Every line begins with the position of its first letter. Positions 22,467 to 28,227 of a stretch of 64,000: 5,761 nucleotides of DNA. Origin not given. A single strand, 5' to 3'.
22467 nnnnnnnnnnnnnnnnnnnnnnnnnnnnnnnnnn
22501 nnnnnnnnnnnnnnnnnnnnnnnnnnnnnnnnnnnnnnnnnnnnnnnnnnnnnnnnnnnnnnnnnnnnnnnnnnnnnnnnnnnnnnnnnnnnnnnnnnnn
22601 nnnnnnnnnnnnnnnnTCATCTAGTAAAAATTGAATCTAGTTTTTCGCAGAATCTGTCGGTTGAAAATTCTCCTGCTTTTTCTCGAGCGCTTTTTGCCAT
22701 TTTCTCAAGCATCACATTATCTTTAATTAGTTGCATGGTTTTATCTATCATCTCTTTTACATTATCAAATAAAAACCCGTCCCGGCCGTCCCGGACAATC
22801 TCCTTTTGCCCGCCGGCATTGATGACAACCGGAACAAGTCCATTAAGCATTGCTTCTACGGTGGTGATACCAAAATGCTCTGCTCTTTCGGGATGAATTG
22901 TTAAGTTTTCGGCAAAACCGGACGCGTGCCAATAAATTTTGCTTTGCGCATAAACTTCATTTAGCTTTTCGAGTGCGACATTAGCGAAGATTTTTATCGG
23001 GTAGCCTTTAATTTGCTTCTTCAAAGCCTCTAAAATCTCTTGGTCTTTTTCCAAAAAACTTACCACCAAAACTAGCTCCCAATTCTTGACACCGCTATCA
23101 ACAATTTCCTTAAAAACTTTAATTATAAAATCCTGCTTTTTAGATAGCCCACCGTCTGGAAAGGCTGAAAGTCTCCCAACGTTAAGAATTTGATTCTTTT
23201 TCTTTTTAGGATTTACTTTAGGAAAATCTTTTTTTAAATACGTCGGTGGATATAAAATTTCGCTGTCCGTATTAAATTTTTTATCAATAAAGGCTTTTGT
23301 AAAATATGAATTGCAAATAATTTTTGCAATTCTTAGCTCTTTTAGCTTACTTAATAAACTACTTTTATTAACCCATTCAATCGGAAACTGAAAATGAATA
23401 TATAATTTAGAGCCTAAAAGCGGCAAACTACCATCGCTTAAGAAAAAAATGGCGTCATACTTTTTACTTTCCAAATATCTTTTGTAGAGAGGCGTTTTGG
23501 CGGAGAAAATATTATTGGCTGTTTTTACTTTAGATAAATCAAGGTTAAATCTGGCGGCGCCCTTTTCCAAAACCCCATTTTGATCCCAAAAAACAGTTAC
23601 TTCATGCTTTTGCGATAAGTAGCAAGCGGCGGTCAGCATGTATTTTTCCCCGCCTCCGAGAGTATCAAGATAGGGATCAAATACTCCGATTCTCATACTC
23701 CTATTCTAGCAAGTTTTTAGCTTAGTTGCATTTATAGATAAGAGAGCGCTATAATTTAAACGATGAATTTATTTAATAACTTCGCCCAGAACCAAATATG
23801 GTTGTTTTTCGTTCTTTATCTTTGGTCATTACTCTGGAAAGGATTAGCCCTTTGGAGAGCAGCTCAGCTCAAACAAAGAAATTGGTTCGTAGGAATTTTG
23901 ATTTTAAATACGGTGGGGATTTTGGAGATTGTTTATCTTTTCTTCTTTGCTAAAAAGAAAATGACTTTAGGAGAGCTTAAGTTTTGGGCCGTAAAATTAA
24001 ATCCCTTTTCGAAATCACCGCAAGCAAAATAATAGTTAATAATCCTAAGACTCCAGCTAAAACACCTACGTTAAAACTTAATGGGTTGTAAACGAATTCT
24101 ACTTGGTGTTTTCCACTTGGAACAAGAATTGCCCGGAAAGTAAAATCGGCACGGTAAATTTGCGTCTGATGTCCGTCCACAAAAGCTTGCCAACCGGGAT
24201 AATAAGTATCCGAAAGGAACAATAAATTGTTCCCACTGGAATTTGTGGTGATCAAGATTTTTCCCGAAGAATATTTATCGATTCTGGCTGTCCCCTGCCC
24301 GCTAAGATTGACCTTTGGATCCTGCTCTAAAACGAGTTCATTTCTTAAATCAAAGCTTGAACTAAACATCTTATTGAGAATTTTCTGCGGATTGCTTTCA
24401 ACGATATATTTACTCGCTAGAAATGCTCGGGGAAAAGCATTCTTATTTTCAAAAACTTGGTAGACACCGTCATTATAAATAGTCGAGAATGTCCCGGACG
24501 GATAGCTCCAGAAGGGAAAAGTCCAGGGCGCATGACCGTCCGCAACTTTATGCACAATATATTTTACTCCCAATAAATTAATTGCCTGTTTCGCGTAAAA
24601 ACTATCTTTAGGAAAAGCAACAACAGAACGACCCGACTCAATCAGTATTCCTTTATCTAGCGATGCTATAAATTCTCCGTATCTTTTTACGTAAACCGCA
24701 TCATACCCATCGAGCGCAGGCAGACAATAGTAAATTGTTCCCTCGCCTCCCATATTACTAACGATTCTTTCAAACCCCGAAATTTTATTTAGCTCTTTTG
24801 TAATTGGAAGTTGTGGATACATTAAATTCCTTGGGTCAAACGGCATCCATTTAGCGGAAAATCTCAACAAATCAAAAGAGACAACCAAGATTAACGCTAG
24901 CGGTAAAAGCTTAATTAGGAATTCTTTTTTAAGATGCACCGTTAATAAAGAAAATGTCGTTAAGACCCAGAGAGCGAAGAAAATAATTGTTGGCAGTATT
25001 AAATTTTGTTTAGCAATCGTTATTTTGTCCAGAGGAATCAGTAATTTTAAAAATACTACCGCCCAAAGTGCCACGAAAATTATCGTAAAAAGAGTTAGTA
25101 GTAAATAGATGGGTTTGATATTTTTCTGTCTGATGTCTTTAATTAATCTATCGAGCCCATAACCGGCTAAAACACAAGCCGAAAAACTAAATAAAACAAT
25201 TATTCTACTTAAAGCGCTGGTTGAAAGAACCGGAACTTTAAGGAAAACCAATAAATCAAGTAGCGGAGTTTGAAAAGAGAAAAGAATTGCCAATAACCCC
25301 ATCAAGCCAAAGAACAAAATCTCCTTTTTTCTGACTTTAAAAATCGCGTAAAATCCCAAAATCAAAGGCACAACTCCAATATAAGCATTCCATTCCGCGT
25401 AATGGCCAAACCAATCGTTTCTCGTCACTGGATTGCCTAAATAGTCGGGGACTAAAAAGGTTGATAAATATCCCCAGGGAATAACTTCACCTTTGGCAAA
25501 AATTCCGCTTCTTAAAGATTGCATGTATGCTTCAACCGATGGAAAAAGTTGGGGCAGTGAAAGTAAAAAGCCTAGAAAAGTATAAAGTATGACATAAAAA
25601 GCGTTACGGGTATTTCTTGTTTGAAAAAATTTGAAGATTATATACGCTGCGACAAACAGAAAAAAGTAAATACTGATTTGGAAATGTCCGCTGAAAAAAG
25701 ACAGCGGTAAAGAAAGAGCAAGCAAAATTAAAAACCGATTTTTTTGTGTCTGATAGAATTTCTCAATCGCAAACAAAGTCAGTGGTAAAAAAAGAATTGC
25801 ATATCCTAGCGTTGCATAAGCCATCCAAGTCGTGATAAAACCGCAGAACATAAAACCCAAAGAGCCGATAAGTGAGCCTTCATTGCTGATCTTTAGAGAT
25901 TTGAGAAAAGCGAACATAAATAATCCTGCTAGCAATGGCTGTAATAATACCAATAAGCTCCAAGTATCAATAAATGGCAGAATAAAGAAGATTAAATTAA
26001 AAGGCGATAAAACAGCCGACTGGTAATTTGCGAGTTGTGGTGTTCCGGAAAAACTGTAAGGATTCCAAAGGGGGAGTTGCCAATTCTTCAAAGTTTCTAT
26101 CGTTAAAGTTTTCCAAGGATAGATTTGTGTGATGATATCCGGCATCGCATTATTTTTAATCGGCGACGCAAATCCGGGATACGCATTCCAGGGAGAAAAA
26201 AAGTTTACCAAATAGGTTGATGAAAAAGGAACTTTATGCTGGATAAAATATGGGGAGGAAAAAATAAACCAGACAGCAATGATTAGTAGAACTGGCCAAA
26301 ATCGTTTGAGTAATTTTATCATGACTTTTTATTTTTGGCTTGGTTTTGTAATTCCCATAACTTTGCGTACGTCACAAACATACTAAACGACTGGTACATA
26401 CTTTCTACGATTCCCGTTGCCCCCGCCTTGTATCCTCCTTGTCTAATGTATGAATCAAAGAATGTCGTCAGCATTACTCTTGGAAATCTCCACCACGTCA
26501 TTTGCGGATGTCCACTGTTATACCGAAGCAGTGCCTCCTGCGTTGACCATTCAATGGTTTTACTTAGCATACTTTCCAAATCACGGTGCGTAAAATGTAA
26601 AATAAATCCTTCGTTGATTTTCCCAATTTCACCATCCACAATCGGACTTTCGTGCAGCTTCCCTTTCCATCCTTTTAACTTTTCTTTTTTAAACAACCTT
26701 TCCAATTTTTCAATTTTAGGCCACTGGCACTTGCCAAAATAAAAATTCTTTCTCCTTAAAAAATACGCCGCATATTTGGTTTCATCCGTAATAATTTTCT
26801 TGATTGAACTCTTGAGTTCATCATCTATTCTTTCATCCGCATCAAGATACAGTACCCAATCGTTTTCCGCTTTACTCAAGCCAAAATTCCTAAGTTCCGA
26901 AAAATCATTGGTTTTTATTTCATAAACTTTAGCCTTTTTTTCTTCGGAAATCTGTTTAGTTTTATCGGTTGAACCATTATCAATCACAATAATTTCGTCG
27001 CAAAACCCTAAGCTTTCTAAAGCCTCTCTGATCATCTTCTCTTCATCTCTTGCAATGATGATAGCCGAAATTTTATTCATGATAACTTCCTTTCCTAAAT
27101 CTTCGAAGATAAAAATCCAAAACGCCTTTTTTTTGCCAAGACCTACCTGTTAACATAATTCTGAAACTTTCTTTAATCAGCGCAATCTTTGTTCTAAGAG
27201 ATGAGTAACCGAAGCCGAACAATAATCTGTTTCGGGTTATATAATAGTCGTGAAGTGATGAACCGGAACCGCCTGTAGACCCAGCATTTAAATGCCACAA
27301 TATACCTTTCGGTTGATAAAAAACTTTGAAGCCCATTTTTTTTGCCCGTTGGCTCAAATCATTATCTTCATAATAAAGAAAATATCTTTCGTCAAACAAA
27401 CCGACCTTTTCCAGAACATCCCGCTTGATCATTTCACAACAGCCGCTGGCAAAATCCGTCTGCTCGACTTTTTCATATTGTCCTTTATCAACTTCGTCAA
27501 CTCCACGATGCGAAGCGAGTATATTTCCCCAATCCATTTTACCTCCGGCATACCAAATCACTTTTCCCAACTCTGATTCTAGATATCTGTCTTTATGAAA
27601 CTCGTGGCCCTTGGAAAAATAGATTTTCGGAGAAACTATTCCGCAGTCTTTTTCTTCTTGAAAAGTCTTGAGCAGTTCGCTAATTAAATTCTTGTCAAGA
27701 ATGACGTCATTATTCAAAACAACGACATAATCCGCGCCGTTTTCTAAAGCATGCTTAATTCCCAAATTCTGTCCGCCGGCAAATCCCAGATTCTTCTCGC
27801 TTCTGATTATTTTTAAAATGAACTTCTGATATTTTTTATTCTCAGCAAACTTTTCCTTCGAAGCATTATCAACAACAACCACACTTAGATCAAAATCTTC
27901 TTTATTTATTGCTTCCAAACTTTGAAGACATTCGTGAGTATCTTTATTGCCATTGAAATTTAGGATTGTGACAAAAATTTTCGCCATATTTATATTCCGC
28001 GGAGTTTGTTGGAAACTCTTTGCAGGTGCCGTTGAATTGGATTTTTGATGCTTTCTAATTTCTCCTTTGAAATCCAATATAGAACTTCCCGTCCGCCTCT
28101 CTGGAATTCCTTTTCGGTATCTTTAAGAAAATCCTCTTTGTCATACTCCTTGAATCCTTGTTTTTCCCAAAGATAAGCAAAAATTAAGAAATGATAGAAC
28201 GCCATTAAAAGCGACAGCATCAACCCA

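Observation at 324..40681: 40-kb co-directional supercluster of at least 17 GT-C membrane glycosyltransferases plus 10 GT2 genes, a GT4, a flippase and a methyltransferase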

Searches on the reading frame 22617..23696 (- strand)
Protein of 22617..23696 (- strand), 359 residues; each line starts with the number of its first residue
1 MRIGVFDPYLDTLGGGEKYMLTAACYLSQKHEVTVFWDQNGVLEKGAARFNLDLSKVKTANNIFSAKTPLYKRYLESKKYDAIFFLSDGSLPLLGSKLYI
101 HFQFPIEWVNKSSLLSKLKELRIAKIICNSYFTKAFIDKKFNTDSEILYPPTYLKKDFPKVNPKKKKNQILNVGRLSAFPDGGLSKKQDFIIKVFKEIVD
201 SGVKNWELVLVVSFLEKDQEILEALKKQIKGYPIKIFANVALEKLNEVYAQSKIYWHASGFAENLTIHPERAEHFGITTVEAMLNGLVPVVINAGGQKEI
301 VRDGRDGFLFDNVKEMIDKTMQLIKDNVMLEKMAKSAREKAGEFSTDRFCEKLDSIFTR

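Call 5: search_protein_families(library=pfam, proteins=[window:22617-23696:-], max_evalue=0.01)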
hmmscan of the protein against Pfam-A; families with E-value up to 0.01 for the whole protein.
window:22617-23696:- (359 aa): 5 families
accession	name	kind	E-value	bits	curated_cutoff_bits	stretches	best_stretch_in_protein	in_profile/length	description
PF00534.26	Glycos_transf_1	-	1.3e-21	77.4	26.4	1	156-339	4-171/172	Glycosyl transferases group 1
PF13692.12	Glyco_trans_1_4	-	1.8e-15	57.9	27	1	169-326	3-142/142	Glycosyl transferases group 1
PF13524.12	Glyco_trans_1_2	-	8.3e-06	26.2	25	1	220-340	4-128/144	Glycosyl transferase-like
PF20706.3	GT4-conflict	-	0.00041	19.9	26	1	158-294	188-312/385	Family 4 Glycosyltransferase in conflict systems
PF13439.12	Glyco_transf_4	-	0.0045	17.5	28.5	1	14-145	2-156/170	Glycosyltransferase Family 4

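Call 23: search_protein_families(library=ncbifam, proteins=[window:22617-23696:-], max_evalue=0.001)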
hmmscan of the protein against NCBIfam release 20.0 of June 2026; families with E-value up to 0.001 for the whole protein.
window:22617-23696:- (359 aa): 17 families
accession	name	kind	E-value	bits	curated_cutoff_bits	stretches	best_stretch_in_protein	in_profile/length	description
TIGR03999.1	thiol_BshA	equivalog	2e-14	53.3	273.7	1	264-357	274-370/375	N-acetyl-alpha-D-glucosaminyl L-malate synthase BshA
NF041139.1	TreT_Thcocales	equivalog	1.3e-10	40.7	775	1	191-342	247-393/412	trehalose synthase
NF041876.1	EPS_EpsE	equivalog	1.6e-08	34.2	400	1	268-347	301-383/389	exopolysaccharide biosynthesis GT4 family glycosyltransferase EpsE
TIGR03449.1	mycothiol_MshA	equivalog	1.1e-07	31.2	462.5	1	262-357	303-400/406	D-inositol-3-phosphate glycosyltransferase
NF038229.1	Glyco4_Geo_Pelo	equivalog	5.2e-07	29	400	1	277-357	252-333/338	GPMC system family 4 glycosyltransferase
TIGR02472.1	sucr_P_syn_N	equivalog_domain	6.3e-07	28.6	576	1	216-323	297-403/439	sucrose-phosphate synthase, putative, glycosyltransferase domain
NF049988.1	MGlcDAGSynMgs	equivalog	1.1e-06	28.3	400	1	272-357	299-384/398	alpha-monoglucosyldiacylglycerol synthase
TIGR02470.1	sucr_synth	equivalog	1.8e-06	26.4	810.4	1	266-315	647-696/784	sucrose synthase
NF047880.1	glyco_SdgA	exception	5.8e-06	25.1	800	1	264-356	391-486/488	serine-aspartate repeat adhesin O-glycosyltransferase SdgA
TIGR03088.1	stp2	hypoth_equivalog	6.6e-06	25.4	409.05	1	265-358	275-371/374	TIGR03088 family PEP-CTERM/XrtA system glycosyltransferase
TIGR02095.1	glgA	subfamily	1.2e-05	24.2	328.45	1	262-338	368-457/477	glycogen/starch synthase, ADP-glucose type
NF012028.0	PRK15484.1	subfamily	1.3e-05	24.5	618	1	124-339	141-356/380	lipopolysaccharide N-acetylglucosaminyltransferase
NF001901.0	PRK00654.1-5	equivalog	1.3e-05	23.8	649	1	188-341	331-474/502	glycogen synthase GlgA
TIGR02149.1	glgA_Coryne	subfamily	2.6e-05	23.5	302.4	1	161-352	198-382/391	glycogen synthase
TIGR04063.1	stp3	hypoth_equivalog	0.0002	20.4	442.05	1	280-339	312-373/397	TIGR04063 family PEP-CTERM/XrtA system glycosyltransferase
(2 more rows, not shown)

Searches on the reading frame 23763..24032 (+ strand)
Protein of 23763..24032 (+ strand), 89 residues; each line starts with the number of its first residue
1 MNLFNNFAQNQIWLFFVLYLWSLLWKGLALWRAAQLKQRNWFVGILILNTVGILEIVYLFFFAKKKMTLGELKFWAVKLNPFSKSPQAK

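Call 63: search_protein_families(library=pfam, proteins=[window:23763-24032:+], max_evalue=0.001)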
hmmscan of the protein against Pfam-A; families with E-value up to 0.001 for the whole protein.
window:23763-24032:+ (89 aa): 1 family
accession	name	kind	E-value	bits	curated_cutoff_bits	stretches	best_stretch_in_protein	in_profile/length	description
PF18893.5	DUF5652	-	8.7e-24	83.5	23.4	1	5-66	6-67/71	Family of unknown function (DUF5652)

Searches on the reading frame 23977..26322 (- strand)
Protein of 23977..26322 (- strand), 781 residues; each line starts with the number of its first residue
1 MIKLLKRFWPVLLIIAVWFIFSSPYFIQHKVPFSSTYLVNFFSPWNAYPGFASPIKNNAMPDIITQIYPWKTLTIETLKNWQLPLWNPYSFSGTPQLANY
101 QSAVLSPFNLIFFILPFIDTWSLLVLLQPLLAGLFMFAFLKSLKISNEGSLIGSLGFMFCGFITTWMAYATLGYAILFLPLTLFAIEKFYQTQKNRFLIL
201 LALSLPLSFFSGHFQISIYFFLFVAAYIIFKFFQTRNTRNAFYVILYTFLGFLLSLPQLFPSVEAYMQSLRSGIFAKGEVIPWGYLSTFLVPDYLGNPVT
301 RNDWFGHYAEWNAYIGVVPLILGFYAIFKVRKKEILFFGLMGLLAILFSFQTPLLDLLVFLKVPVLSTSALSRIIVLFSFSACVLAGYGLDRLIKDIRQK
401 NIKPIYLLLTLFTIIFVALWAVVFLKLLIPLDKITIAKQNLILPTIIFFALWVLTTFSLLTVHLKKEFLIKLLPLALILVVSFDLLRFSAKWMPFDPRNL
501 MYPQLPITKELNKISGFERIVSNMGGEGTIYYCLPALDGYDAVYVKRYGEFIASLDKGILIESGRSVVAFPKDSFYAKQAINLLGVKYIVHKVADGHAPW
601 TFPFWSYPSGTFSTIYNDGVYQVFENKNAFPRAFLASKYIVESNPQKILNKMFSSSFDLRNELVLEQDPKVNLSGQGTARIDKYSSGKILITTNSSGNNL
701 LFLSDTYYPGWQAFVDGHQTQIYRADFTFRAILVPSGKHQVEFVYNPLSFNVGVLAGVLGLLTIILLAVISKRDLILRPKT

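Call 5: search_protein_families(library=pfam, proteins=[window:23977-26322:-], max_evalue=0.01)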
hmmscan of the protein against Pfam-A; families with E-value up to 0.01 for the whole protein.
window:23977-26322:- (781 aa): 1 family
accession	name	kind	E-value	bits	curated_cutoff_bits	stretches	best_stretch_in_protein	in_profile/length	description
PF09586.16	YfhO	-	3.6e-26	92.3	28.5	2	678-755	755-833/835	Bacterial membrane protein YfhO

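Call 90: search_protein_families(library=ncbifam, proteins=[window:23977-26322:-], max_evalue=0.001)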
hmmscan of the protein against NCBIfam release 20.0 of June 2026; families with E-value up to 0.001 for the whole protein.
window:23977-26322:- (781 aa): 2 families
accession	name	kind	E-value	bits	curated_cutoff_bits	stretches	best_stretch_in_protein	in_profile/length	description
NF047590.1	GlcsyltransPgfM2Strep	equivalog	1.3e-10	40.1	1500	1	693-772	802-881/884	glycosyltransferase PgfM2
NF047589.1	GlcsyltransPgfM1Strep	equivalog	7.2e-07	27.6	1400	1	686-769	872-952/955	glycosyltransferase PgfM1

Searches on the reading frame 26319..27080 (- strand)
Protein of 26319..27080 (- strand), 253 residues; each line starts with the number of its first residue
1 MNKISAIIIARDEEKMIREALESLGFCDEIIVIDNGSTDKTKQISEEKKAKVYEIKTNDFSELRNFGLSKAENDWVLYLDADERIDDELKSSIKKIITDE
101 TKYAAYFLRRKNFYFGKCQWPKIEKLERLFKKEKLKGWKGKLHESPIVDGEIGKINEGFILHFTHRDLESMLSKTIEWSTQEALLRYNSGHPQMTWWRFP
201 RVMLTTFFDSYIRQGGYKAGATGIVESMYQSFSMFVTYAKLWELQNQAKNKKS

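Call 5: search_protein_families(library=pfam, proteins=[window:26319-27080:-], max_evalue=0.01)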
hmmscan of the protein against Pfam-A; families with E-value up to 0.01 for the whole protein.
window:26319-27080:- (253 aa): 3 families
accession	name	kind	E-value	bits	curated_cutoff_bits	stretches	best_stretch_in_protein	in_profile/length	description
PF00535.33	Glycos_transf_2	-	2.4e-19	70.3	23.3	1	5-142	1-149/168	Glycosyl transferase family 2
PF13704.12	Glyco_tranf_2_4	-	4.7e-07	30.7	27.5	1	17-83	7-82/98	Glycosyl transferase family 2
PF10111.15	Glyco_tranf_2_2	-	8.7e-06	25.9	27.3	1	17-97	15-106/276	Glycosyltransferase like family 2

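Call 23: search_protein_families(library=ncbifam, proteins=[window:26319-27080:-], max_evalue=0.001)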
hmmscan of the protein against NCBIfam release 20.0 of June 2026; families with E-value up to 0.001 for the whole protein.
window:26319-27080:- (253 aa): 10 families
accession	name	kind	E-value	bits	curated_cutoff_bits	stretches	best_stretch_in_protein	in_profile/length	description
TIGR04283.1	glyco_like_mftF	equivalog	2.1e-13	50.4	182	1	4-107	1-107/221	TIGR04283 family arsenosugar biosynthesis glycosyltransferase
TIGR04195.1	S_glycosyl_SunS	equivalog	3.7e-11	42.5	350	1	4-98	59-156/421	SunS family peptide S-glycosyltransferase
NF007482.0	PRK10073.1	equivalog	1e-07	31.3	423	1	2-96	6-109/334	glycosyltransferase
NF010496.0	PRK13915.1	equivalog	3.1e-06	26.5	262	1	3-57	32-93/307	glucosyl-3-phosphoglycerate synthase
TIGR04182.1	glyco_TIGR04182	equivalog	1.5e-05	24.6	325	1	6-85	4-85/293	S-layer glycoprotein N-glycosyltransferase AglJ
TIGR03937.1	PgaC_IcaA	equivalog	0.00011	21.3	422.3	1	2-105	45-158/407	poly-beta-1,6-N-acetyl-D-glucosamine synthase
NF047683.1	TeichurnBiosyTuaG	equivalog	0.00013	21.7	400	1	5-94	9-109/252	teichuronic acid biosynthesis protein TuaG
NF050050.1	ProtGlycPglI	equivalog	0.00018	21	500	1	1-96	1-108/306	GalNAc(5)-diNAcBac-PP-undecaprenol beta-1,3-glucosyltransferase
TIGR03965.1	mycofact_glyco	equivalog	0.00031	19.8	280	1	3-82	75-164/467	mycofactocin biosynthesis glycosyltransferase MftF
NF038302.1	EPS_HpsE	equivalog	0.00038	19.5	300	1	27-106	33-120/307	hormogonium polysaccharide biosynthesis glycosyltransferase HpsE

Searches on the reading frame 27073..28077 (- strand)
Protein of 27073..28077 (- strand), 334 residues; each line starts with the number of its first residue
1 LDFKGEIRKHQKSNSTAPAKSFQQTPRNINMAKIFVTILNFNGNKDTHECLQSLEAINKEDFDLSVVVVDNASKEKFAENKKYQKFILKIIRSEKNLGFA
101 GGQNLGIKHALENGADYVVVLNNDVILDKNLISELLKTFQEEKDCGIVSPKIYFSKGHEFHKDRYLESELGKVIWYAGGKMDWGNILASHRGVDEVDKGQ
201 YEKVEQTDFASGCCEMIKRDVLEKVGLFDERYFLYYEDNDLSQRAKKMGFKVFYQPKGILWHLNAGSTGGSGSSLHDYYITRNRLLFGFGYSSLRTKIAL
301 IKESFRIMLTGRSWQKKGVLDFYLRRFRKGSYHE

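Call 5: search_protein_families(library=pfam, proteins=[window:27073-28077:-], max_evalue=0.01)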
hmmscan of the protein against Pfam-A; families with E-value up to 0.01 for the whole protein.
window:27073-28077:- (334 aa): 6 families
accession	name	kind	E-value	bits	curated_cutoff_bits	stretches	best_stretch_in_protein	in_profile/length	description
PF00535.33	Glycos_transf_2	-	6.5e-18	65.7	23.3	1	37-225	3-167/168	Glycosyl transferase family 2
PF13641.12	Glyco_tranf_2_3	-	5.1e-14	53.3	27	1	35-265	4-214/230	Glycosyltransferase like family 2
PF13506.12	Glyco_transf_21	-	1.2e-05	25.3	21.7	1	115-261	31-153/174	Glycosyl transferase family 21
PF10111.15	Glyco_tranf_2_2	-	0.00044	20.3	27.3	1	44-265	9-219/276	Glycosyltransferase like family 2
PF13632.12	Glyco_trans_2_3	-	0.0014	18.9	27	0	212-290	74-144/198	Glycosyl transferase family group 2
PF13712.12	Glyco_tranf_2_5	-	0.0031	17.7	27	0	100-253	42-178/210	Glycosyltransferase like family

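Call 23: search_protein_families(library=ncbifam, proteins=[window:27073-28077:-], max_evalue=0.001)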
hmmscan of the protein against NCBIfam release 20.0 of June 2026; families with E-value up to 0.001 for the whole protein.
window:27073-28077:- (334 aa): 14 families
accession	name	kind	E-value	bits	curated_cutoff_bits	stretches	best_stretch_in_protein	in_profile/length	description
TIGR01556.1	rhamnosyltran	subfamily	1.7e-24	86.5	200.55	2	63-154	21-114/281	rhamnosyltransferase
TIGR03965.1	mycofact_glyco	equivalog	1.7e-14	53.6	280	2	42-152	84-191/467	mycofactocin biosynthesis glycosyltransferase MftF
TIGR03937.1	PgaC_IcaA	equivalog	2.2e-13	50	422.3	1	23-149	36-160/407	poly-beta-1,6-N-acetyl-D-glucosamine synthase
NF050113.1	gal_furan_GlfT1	equivalog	2.4e-12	46.7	330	1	50-152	14-117/290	galactofuranosyltransferase GlfT1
NF041875.1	EPS_EpsD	equivalog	2.8e-12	46.7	370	1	46-144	13-109/325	exopolysaccharide biosynthesis glycosyltransferase EpsD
NF038299.1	EPS_HpsN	equivalog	3.6e-11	42.6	425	1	41-271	10-229/317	hormogonium polysaccharide biosynthesis glycosyltransferase HpsN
TIGR04283.1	glyco_like_mftF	equivalog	1.3e-08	34.7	182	1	38-146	5-105/221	TIGR04283 family arsenosugar biosynthesis glycosyltransferase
NF038302.1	EPS_HpsE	equivalog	1.9e-06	27.1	300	1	34-153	3-125/307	hormogonium polysaccharide biosynthesis glycosyltransferase HpsE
TIGR04242.1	nodulat_NodC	equivalog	9.8e-05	21.5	550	1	17-142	34-159/395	chitooligosaccharide synthase NodC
NF007482.0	PRK10073.1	equivalog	0.00012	21.2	423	1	32-142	6-113/334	glycosyltransferase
TIGR03111.1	glyc2_xrt_Gpos1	hypoth_equivalog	0.00016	20.6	363.95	1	31-146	48-163/439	TIGR03111 family XrtG-associated glycosyltransferase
NF045692.1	OglycostaseCruG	equivalog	0.00033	19.7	600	0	202-254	195-247/386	2'-O-glycosyltransferase CruG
TIGR04440.1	glyco_TIGR04440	domain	0.00059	19.6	70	1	52-155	17-122/215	TIGR00180 family glycosyltransferase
TIGR03310.1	matur_MocA_YgfJ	equivalog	0.0007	19.6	186.45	1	52-153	30-128/188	molybdenum cofactor cytidylyltransferase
